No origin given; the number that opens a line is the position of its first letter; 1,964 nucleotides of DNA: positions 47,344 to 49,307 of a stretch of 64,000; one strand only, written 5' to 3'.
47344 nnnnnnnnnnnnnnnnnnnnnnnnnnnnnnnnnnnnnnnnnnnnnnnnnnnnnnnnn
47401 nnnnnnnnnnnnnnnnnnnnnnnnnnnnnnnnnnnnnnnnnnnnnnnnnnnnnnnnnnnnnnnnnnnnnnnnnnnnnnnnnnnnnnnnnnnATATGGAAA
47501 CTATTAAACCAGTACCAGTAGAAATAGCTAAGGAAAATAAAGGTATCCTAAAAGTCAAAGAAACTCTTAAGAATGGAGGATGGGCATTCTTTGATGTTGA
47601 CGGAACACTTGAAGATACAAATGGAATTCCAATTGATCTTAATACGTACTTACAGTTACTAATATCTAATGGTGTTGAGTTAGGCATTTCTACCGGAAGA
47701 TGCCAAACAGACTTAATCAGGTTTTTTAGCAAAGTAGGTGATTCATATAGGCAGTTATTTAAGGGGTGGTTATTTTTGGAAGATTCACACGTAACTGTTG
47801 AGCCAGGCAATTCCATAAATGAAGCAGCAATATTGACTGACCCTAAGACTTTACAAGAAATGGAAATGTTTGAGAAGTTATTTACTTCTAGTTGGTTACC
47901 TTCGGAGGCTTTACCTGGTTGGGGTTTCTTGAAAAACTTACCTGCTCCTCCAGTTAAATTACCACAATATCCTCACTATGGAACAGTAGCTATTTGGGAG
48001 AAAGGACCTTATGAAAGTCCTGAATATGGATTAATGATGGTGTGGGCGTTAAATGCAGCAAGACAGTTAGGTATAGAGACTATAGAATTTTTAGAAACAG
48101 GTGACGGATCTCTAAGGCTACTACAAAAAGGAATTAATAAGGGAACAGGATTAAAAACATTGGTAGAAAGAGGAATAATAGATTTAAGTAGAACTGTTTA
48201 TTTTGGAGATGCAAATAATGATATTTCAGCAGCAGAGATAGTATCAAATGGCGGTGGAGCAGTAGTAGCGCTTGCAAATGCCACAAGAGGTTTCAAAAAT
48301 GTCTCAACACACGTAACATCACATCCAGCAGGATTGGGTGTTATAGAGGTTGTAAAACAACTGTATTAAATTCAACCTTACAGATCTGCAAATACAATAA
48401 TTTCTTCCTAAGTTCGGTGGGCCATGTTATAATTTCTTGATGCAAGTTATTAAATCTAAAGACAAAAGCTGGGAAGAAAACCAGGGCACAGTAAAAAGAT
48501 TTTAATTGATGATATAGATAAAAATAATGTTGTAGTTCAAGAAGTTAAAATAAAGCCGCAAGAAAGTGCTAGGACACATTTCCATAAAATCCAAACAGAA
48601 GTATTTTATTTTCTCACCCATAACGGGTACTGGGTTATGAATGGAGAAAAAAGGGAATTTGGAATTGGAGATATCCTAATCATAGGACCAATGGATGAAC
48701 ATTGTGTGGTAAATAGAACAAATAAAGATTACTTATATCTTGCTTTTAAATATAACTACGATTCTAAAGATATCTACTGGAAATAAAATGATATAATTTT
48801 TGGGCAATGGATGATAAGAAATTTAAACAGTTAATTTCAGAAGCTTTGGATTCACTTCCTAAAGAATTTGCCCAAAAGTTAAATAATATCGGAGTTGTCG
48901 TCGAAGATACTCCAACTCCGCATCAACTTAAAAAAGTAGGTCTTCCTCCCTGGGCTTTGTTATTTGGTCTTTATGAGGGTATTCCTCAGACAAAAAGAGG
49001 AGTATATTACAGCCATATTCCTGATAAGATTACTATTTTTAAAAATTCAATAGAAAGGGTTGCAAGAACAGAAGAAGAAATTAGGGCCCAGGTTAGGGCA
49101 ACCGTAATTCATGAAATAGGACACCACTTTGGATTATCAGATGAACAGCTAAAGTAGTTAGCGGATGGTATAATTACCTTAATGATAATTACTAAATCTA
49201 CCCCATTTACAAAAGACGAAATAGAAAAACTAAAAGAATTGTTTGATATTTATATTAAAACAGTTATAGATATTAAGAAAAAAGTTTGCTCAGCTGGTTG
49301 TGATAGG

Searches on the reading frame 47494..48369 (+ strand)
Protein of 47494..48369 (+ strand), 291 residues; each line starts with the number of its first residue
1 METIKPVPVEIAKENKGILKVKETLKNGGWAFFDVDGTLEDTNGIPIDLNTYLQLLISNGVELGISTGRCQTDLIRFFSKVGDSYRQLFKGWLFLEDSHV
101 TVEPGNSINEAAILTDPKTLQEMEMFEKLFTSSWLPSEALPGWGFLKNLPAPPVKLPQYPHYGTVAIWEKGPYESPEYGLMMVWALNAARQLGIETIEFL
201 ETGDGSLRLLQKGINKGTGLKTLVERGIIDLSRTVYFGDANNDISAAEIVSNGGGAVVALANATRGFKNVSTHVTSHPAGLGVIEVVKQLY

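Call 6: search_protein_families(library=pfam, proteins=[window:47494-48369:+], max_evalue=0.01)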
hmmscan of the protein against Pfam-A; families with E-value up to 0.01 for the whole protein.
window:47494-48369:+ (291 aa): 4 families
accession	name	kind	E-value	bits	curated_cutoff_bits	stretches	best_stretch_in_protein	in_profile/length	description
PF08282.18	Hydrolase_3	-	6.5e-21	75.6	20.9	2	195-286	167-254/255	haloacid dehalogenase-like hydrolase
PF05116.19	S6PP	-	0.0018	18.3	20.3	0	206-259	156-207/247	Sucrose-6F-phosphate phosphohydrolase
PF12710.13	HAD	-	0.0025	18.7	27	0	223-248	163-189/189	haloacid dehalogenase-like hydrolase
PF13419.12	HAD_2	-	0.0025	18.4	23.8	0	221-248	142-169/178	Haloacid dehalogenase-like hydrolase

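Call 7: search_protein_families(library=ncbifam, proteins=[window:47494-48369:+], max_evalue=0.01)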
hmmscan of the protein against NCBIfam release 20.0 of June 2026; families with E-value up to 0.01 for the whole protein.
window:47494-48369:+ (291 aa): 10 families
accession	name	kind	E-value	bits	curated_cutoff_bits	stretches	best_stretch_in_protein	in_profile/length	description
TIGR00099.1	Cof-subfamily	subfamily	5.3e-20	72.1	137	2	194-286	167-255/256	Cof-type HAD-IIB family hydrolase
TIGR01484.1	HAD-SF-IIB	subfamily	8.1e-14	52.2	41.8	2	191-250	151-215/221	HAD-IIB family hydrolase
NF002245.0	PRK01158.1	equivalog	2.1e-13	50.1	198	1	206-290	148-228/233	phosphoglycolate phosphatase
TIGR01487.1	Pglycolate_arch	equivalog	3.9e-11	43.2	122.75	1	206-287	138-215/215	phosphoglycolate phosphatase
TIGR01482.1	SPP-subfamily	subfamily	7.7e-11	42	107.15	1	203-288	137-222/225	sucrose-phosphate phosphatase subfamily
NF007806.0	PRK10513.1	equivalog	1.8e-08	34.1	273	1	206-287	187-264/270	sugar-phosphatase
NF045966.1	YcsE_rel_Pase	equivalog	9.9e-07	28.5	220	1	210-289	186-261/265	YcsE-related riboflavin metabolism phosphatase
NF007821.0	PRK10530.1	equivalog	3.4e-05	23.2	274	1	209-288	193-268/272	pyridoxal phosphatase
NF011705.0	PRK15126.1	equivalog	3.7e-05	23.2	336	1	204-253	177-226/272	HMP-PP phosphatase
TIGR01488.1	HAD-SF-IB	subfamily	0.00078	19.4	45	0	209-249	136-176/177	HAD-IB family phosphatase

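Call 59: search_solved_structures(query=window:47494-48369:+, max_evalue=0.001)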
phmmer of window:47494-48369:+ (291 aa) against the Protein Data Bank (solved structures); distinct sequences matched with E-value up to 0.001: 5.
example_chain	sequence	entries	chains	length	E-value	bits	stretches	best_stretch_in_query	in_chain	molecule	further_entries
2pq0_A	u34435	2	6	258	4.9e-07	32.5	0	198-288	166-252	Hypothetical conserved protein GK1056 | Hypothetical conserved protein, GK1056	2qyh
1nrw_A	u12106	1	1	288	3.4e-06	29.7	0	195-290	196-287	hypothetical protein, haloacid dehalogenase-like hydrolase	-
3fzq_A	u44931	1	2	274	6.7e-05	25.5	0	208-282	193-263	Putative hydrolase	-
1ymq_A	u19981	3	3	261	0.00013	24.5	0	31-99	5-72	sugar-phosphate phosphatase BT4131 | Putative uncharacterized protein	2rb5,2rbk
1rkq_A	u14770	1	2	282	0.00044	22.8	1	200-282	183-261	Hypothetical protein yidA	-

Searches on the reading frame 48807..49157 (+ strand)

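Call 6: search_protein_families(library=pfam, proteins=[window:48807-49157:+], max_evalue=0.01)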
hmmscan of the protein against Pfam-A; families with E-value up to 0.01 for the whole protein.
window:48807-49157:+ (116 aa): 2 families
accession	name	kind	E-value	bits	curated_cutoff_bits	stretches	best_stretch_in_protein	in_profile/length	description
PF06262.17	Zincin_1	-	7.7e-30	103.2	22.4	1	25-115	1-92/97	Zincin-like metallopeptidase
PF25226.1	DUF7844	-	0.00033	20.7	27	0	82-108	79-105/230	Domain of unknown function (DUF7844)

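Call 7: search_protein_families(library=ncbifam, proteins=[window:48807-49157:+], max_evalue=0.01)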
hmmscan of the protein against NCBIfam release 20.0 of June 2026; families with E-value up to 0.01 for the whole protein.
window:48807-49157:+ (116 aa): 0 families
